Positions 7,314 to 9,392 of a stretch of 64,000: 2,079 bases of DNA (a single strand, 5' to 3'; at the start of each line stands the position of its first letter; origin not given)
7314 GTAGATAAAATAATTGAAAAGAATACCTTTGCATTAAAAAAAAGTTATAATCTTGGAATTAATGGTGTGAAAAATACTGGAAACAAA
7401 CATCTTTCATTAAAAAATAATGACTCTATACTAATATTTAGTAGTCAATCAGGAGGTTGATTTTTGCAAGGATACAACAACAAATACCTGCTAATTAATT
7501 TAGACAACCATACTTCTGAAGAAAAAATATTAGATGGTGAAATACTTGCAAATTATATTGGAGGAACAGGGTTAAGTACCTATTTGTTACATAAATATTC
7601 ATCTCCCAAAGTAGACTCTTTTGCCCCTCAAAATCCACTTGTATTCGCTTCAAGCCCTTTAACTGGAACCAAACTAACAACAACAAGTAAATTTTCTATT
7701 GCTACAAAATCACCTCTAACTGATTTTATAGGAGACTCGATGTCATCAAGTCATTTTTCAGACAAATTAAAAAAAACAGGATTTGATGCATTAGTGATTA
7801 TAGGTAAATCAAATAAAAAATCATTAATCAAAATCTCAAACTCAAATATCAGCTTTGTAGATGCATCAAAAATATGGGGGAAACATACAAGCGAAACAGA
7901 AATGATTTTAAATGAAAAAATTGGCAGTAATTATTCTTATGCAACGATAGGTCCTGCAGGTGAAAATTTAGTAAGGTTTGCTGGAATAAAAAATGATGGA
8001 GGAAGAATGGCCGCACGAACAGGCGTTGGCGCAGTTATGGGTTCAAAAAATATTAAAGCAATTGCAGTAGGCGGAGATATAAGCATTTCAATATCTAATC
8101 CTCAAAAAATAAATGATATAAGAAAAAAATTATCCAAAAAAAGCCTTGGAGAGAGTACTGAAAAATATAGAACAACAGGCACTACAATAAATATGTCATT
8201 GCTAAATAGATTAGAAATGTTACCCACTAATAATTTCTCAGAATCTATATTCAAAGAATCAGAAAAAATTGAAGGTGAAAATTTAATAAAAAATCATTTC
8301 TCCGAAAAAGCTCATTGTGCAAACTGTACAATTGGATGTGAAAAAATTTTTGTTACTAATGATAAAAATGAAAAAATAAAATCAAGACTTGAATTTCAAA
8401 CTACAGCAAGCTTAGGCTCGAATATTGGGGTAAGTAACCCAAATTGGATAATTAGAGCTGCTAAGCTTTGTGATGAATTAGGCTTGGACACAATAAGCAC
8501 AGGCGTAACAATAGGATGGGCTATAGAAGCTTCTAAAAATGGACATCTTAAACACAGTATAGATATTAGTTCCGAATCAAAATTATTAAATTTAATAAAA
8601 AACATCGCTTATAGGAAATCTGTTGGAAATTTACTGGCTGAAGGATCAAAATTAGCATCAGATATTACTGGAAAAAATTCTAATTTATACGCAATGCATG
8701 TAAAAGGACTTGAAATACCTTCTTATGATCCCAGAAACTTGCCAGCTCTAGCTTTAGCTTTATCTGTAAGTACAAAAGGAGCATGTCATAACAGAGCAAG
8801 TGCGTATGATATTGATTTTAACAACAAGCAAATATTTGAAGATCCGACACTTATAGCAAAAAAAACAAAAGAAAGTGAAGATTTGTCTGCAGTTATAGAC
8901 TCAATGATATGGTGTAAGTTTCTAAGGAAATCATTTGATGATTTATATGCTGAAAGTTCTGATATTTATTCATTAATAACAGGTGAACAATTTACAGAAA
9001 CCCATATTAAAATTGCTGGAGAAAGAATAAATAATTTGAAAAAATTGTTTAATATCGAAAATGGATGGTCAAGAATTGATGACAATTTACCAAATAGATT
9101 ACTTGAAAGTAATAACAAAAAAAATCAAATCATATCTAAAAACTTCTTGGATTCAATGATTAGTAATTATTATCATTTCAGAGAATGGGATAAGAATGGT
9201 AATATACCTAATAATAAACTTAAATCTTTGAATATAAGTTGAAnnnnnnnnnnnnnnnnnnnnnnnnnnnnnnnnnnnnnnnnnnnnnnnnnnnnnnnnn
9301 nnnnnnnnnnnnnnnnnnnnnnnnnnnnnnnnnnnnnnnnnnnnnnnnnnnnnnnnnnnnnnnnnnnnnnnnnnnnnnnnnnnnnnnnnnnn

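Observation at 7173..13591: AOR, a NuoE/F-like diaphorase and an FdsA-like subunit are translationally coupled in one operon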

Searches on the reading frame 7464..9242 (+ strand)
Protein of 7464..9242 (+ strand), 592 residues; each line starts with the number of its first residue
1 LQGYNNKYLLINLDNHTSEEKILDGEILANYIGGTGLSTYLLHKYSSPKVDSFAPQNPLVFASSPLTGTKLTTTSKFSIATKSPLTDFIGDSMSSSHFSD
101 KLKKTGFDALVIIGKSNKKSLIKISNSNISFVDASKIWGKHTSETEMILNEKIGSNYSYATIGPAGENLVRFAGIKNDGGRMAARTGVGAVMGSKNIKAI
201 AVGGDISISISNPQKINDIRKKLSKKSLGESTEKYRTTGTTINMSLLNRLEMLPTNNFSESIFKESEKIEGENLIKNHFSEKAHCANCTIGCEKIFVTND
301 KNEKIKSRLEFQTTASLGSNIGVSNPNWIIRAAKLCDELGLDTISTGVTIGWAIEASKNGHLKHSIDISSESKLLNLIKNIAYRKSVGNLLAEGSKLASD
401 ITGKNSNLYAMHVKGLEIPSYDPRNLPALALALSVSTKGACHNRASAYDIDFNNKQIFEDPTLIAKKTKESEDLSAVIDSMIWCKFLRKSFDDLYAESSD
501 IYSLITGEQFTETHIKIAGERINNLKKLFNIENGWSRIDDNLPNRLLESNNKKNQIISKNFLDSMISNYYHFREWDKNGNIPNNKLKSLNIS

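Call 3: search_protein_families(library=pfam, proteins=[window:7464-9242:+])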
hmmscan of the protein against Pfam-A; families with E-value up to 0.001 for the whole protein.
window:7464-9242:+ (592 aa): 2 families
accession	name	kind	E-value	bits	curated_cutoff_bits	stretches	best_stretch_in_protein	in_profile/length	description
PF01314.23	AFOR_C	-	1.4e-100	337.6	27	1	220-591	7-385/385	Aldehyde ferredoxin oxidoreductase, domains 2 & 3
PF02730.20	AFOR_N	-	6.6e-66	222.3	29.8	1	7-204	2-198/199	Aldehyde ferredoxin oxidoreductase, N-terminal domain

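Call 4: search_protein_families(library=ncbifam, proteins=[window:7464-9242:+])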
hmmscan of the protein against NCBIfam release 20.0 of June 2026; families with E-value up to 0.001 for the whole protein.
window:7464-9242:+ (592 aa): 2 families
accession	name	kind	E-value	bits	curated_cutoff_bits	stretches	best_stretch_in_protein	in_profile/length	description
NF007354.0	PRK09849.1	equivalog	4.4e-49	167.7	868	1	2-229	6-232/703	aldehyde ferredoxin oxidoreductase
NF040818.1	GAPOR_Arch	equivalog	5.4e-10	38.2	1300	1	43-127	36-121/654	glyceraldehyde-3-phosphate:ferredoxin oxidoreductase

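Call 22: find_homologous_proteins(query=window:7464-9239:+, max_evalue=1e-20)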
Query window:7464-9239:+ (592 aa): 7919 proteins with E <= 1e-20 among 8000 candidates; the best 120 are listed.
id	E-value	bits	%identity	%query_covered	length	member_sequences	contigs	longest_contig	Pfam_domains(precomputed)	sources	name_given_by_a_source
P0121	0.0e+0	1301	100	100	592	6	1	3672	PF02730.21,PF01314.24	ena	-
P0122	0.0e+0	1250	95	100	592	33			PF02730.21,PF01314.24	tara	tara:strand:+ start:1975 stop:3753 length:1779 start_codon:yes stop_codon:yes gene_type:complete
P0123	0.0e+0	1029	79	100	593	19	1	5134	PF02730.21,PF01314.24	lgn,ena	-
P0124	0.0e+0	1027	79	100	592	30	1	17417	PF02730.21,PF01314.24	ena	-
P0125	3.7e-291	985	75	100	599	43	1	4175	PF02730.21,PF01314.24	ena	-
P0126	4.3e-291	985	75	100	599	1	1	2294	PF02730.21,PF01314.24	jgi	-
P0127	6.9e-291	984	75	100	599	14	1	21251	PF02730.21,PF01314.24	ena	-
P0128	2.9e-290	982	75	100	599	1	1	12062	PF02730.21,PF01314.24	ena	-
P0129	4.9e-289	978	75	100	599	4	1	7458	PF02730.21,PF01314.24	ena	-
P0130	1.6e-286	970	74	100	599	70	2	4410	PF02730.21,PF01314.24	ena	-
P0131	3.7e-197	675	54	99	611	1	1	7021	PF02730.21,PF01314.24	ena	-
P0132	1.6e-196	672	54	99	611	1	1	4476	PF02730.21,PF01314.24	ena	-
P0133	3.8e-196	671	53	100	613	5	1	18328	PF02730.21,PF01314.24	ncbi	-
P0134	5.3e-195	667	53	99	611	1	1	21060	PF02730.21,PF01314.24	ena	-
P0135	2.3e-193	662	51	100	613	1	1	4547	PF02730.21,PF01314.24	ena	-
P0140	1.4e-192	659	51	100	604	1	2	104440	PF02730.21,PF01314.24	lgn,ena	-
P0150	1.2e-189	650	51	100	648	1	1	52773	PF02730.21,PF01314.24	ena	-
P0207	1.3e-185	636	52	99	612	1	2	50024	PF02730.21,PF01314.24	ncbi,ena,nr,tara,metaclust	ncbi:MAG: aldehyde ferredoxin oxidoreductase family protein [SAR202 cluster bacterium]|nr:aldehyde f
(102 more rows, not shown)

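Call 23: find_encoding_contigs(protein=P0140, flank=10000, max_places=2)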
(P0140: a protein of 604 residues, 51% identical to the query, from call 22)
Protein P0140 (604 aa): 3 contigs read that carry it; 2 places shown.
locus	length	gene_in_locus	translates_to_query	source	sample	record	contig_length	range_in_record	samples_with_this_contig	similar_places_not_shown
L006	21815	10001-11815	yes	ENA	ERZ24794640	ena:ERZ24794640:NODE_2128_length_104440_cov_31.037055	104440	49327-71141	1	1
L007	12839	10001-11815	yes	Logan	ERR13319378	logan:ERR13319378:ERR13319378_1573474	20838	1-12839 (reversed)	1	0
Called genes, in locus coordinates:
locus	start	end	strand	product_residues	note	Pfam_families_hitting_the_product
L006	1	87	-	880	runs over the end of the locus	PF07517:SecA_DEAD, PF01043:SecA_PP_bind, PF21090:P-loop_SecA, PF07516:SecA_SW, PF02810:SEC-C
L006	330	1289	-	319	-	PF13793:Pribosyltran_N, PF00156:Pribosyltran, PF14572:Pribosyl_synth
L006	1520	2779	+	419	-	PF01875:Memo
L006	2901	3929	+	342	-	PF08240:ADH_N, PF00107:ADH_zinc_N, PF13602:ADH_zinc_N_2 (weak)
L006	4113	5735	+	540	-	PF01268:FTHFS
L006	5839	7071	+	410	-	PF03453:MoeA_N, PF00994:MoCF_biosynth, PF03454:MoeA_C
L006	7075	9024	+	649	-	PF03453:MoeA_N, PF00994:MoCF_biosynth, PF03454:MoeA_C, PF12727:PBP_like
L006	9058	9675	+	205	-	PF02348:CTP_transf_3 (faint), PF12804:NTP_transf_3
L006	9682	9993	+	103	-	-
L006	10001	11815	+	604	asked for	PF02730:AFOR_N, PF01314:AFOR_C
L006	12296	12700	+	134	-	PF01582:TIR, PF05014:Nuc_deoxyrib_tr (weak), PF10137:CAP12-PCTIR_TIR (faint), PF13676:TIR_2, PF08937:ThsB_TIR (weak)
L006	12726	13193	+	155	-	PF01257:2Fe-2S_thioredx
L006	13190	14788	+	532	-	PF01512:Complex1_51K, PF10531:SLBB, PF22461:SLBB_2 (weak), PF10589:NADH_4Fe-4S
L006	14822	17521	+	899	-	PF00111:Fer2 (weak), PF13510:Fer2_4, PF14697:Fer4_21, PF22117:Fer4_Nqo3 (weak), PF00037:Fer4 (weak), PF04879:Molybdop_Fe4S4, PF00384:Molybdopterin, PF01568:Molydop_binding, +2 more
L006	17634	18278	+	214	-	-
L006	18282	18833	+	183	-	PF05685:Uma2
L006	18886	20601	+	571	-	PF00920:ILVD_EDD_N, PF24877:ILV_EDD_C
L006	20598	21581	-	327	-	PF00248:Aldo_ket_red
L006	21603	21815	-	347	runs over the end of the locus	PF08240:ADH_N, PF16912:Glu_dehyd_C, PF00107:ADH_zinc_N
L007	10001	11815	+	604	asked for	PF02730:AFOR_N, PF01314:AFOR_C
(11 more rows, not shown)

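Call 24: find_encoding_contigs(protein=P0150, flank=10000, max_places=2)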
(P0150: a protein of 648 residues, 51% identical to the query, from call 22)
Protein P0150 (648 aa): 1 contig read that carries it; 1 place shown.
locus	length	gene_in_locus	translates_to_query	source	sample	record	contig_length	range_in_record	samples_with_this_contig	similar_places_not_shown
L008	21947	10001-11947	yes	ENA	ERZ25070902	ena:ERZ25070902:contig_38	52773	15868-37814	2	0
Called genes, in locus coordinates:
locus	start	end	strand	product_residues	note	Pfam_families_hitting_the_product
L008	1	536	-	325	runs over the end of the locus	PF13793:Pribosyltran_N, PF00156:Pribosyltran, PF14572:Pribosyl_synth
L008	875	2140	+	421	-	PF01875:Memo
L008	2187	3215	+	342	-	PF08240:ADH_N, PF00107:ADH_zinc_N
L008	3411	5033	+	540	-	PF01268:FTHFS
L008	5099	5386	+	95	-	-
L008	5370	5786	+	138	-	PF01850:PIN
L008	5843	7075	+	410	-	PF03453:MoeA_N, PF00994:MoCF_biosynth, PF03454:MoeA_C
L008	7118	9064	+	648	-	PF03453:MoeA_N, PF00994:MoCF_biosynth, PF03454:MoeA_C, PF12727:PBP_like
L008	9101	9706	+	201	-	PF12804:NTP_transf_3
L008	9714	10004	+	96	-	-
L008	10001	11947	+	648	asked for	PF02730:AFOR_N, PF01314:AFOR_C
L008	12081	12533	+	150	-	PF01257:2Fe-2S_thioredx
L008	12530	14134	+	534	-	PF01512:Complex1_51K, PF10531:SLBB, PF22461:SLBB_2 (weak), PF10589:NADH_4Fe-4S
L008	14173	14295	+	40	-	-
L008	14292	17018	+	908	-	PF13510:Fer2_4, PF00037:Fer4 (faint), PF14697:Fer4_21, PF22117:Fer4_Nqo3 (weak), PF12838:Fer4_7 (weak), PF04879:Molybdop_Fe4S4, PF00384:Molybdopterin, PF01568:Molydop_binding, +1 more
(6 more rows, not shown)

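Call 25: find_encoding_contigs(protein=P0207, flank=10000, max_places=2)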
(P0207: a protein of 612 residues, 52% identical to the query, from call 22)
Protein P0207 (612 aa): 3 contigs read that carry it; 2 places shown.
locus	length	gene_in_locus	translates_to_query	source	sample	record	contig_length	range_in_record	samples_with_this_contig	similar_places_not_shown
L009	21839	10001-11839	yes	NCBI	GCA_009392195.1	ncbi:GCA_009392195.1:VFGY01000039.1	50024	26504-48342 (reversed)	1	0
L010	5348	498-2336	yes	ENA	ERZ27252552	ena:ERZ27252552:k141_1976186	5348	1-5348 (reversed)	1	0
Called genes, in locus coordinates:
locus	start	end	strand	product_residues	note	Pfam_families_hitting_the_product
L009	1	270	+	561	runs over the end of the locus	PF00920:ILVD_EDD_N, PF24877:ILV_EDD_C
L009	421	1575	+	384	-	PF01070:FMN_dh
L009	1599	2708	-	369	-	PF01264:Chorismate_synt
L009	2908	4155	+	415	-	PF05977:MFS_3, PF07690:MFS_1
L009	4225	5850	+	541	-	PF01268:FTHFS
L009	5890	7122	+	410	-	PF03453:MoeA_N, PF00994:MoCF_biosynth, PF03454:MoeA_C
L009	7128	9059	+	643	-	PF03453:MoeA_N, PF00994:MoCF_biosynth, PF03454:MoeA_C, PF12727:PBP_like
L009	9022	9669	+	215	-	PF12804:NTP_transf_3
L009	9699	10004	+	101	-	-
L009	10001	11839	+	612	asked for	PF02730:AFOR_N, PF01314:AFOR_C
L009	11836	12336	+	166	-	PF01257:2Fe-2S_thioredx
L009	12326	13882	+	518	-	PF01512:Complex1_51K, PF10531:SLBB, PF22461:SLBB_2 (weak), PF10589:NADH_4Fe-4S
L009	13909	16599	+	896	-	PF13510:Fer2_4, PF13187:Fer4_9 (faint), PF12838:Fer4_7 (faint), PF00037:Fer4 (faint), PF14697:Fer4_21, PF04879:Molybdop_Fe4S4, PF00384:Molybdopterin, PF01568:Molydop_binding, +2 more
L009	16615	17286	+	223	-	-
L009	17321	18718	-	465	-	-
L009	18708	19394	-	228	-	PF02230:Abhydrolase_2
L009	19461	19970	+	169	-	PF02367:TsaE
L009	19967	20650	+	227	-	PF00814:TsaD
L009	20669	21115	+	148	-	PF00334:NDK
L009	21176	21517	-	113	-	PF02410:RsfS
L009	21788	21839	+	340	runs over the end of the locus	PF02574:S-methyl_trans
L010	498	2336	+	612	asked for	PF02730:AFOR_N, PF01314:AFOR_C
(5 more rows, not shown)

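Call 28: find_related_loci(query=A1, collection=genome_contigs, flank=10000)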
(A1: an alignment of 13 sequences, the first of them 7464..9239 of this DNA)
Query A1 (592 aa) in genome_contigs; peptide patterns used: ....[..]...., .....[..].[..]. (x = any residue, [..] = any of these).
600 stretches matched a pattern (row limit reached: there are more); 600 encode a relative of the query (tblastn E <= 1e-3); the best 80 are kept; 80 distinct loci.
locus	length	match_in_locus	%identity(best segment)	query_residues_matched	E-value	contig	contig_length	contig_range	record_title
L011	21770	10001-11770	79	1-591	0e+0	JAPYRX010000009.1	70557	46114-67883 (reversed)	MAG: Dehalococcoidia bacterium isolate PW3.metabat2.41 PW3_574_length_70557_cov_9.791041, whole genome shotgun sequence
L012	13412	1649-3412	74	1-591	0e+0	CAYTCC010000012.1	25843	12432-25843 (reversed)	MAG TPA_asm: uncultured Dehalococcoidia bacterium isolate binchicken_co48_587 genome assembly, contig: NODE_2826_length_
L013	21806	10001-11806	51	1-591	0e+0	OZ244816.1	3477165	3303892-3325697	MAG: Dehalococcoidia bacterium isolate f2a2dee8-fbed-446a-8eee-262c204d2a39 genome assembly, chromosome: 1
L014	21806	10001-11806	50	1-591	0e+0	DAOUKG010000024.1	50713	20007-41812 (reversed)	MAG TPA_asm: Dehalococcoidia bacterium isolate S5_317 k113_1052909, whole genome shotgun sequence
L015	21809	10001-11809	50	1-592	0e+0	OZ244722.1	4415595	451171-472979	MAG: Dehalococcoidia bacterium isolate b077b08e-e145-448e-a96a-cce4e44968b6 genome assembly, chromosome: 1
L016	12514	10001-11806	50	1-591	0e+0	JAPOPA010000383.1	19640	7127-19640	MAG: Chloroflexota bacterium isolate APA_bin_48 c_000000356988, whole genome shotgun sequence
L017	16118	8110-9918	50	1-592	0e+0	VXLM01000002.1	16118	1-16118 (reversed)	MAG: Dehalococcoidia bacterium isolate SB0661_bin_13 NODE_2739_length_16118_cov_20.599016, whole genome shotgun sequence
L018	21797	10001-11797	49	1-592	0e+0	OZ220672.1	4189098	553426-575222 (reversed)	MAG: Dehalococcoidia bacterium isolate 155f1a69-6e9e-45b9-9f90-cb8b40f06a4f genome assembly, chromosome: 1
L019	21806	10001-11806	50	1-591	0e+0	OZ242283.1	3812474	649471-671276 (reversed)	MAG: Dehalococcoidia bacterium isolate d63046ed-7a55-4dc1-8bb2-d3050b7f4681 genome assembly, chromosome: 1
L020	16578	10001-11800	50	3-591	0e+0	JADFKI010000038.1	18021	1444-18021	MAG: Chloroflexota bacterium isolate B47T1B5 B47T1B5_NODE2898, whole genome shotgun sequence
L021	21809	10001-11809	51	1-592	0e+0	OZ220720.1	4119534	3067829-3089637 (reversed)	MAG: Dehalococcoidia bacterium isolate c1ccb28d-03af-49da-9b48-84a9185dfe7a genome assembly, chromosome: 1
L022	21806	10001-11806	49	1-592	0e+0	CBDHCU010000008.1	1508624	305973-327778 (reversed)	MAG: Dehalococcoidia bacterium isolate 55646556-b4c4-4674-9987-911c49b4817b genome assembly, contig: contig_6, whole gen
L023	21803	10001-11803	50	3-592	0e+0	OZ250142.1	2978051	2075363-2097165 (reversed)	MAG: Dehalococcoidia bacterium isolate 13a55ce7-f3ff-41cd-ba24-a08289399ae9 genome assembly, chromosome: 1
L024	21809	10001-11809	50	1-592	0e+0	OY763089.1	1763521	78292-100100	MAG: Dehalococcoidia bacterium isolate e66569de-989e-459c-8942-bbbb2819a0b0 genome assembly, chromosome: 1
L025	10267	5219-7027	50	1-592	0e+0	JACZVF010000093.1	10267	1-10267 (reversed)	MAG: Chloroflexota bacterium isolate B17T3L14 B17T3L14_NODE5180, whole genome shotgun sequence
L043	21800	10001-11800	48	3-591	0e+0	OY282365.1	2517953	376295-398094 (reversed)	MAG: uncultured Dehalococcoidia bacterium isolate fd47c038-abb2-4c05-9cdb-6b11942eec52 genome assembly, chromosome: 1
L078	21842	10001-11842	46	1-592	0e+0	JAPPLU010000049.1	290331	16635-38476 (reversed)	MAG: Chloroflexota bacterium isolate RHO3_bin_2 NODE_42_length_290331_cov_15.568748, whole genome shotgun sequence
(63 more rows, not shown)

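Call 31: search_solved_structures(query=window:7464-9239:+, max_evalue=0.00001)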
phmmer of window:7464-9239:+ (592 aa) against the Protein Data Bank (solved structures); distinct sequences matched with E-value up to 0.00001: 9.
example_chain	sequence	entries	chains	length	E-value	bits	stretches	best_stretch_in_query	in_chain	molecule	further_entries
1aor_A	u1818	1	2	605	9.8e-100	338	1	4-591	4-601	ALDEHYDE FERREDOXIN OXIDOREDUCTASE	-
9mqx_D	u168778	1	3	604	8.4e-94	318.5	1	1-590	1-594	Aldehyde:ferredoxin oxidoreductase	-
9g7j_A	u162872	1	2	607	4.5e-89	302.8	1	1-590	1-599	Aldehyde ferredoxin oxidoreductase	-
1b25_A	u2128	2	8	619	1.3e-80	274.9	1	3-590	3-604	PROTEIN (FORMALDEHYDE FERREDOXIN OXIDOREDUCTASE) | FORMALDEHYDE FERREDOXIN OXIDOREDUCTASE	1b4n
8c0z_A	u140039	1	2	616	2.8e-73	250.7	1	3-587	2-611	Aldehyde:ferredoxin oxidoreductase,tungsten-containing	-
9q1t_A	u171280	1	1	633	3.1e-68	234.1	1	3-591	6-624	Tungsten-dependent aldehyde oxidoreductase WOR83 from Haloferax volcanii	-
6x6u_A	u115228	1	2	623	4.8e-44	154.2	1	1-579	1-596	Formaldehyde:ferredoxin oxidoreductase wor5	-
6x1o_A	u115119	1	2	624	4.8e-44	154.2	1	1-579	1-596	Formaldehyde:ferredoxin oxidoreductase wor5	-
4z3w_A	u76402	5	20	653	2.2e-36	128.9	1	12-215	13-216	Benzoyl-CoA reductase, putative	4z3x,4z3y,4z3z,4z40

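Call 43: search_protein_families(library=pfam, max_evalue=1, proteins=[L006:17634-18278:+, L009:16615-17286:+, L009:9699-10004:+])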
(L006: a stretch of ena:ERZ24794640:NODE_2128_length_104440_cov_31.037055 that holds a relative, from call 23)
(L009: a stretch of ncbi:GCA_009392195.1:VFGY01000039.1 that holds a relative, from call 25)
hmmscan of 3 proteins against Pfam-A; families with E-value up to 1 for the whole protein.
L006:17634-18278:+ (214 aa): 2 families
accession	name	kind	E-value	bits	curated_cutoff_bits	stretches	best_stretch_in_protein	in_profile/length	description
PF07177.19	Neuralized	-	0.015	15.7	23.3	1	91-171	23-107/149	Neuralized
PF13481.12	AAA_25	-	0.15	12.1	27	1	130-199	74-140/195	AAA domain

L009:16615-17286:+ (223 aa): 1 family
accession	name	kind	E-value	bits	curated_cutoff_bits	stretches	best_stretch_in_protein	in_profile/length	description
PF00017.30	SH2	-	0.1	13.1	21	1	67-97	3-31/77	SH2 domain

L009:9699-10004:+ (101 aa): 1 family
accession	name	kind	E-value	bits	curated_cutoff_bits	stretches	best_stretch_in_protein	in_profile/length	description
PF02597.26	ThiS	-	0.0027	18.7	22.5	1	14-101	1-76/76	ThiS family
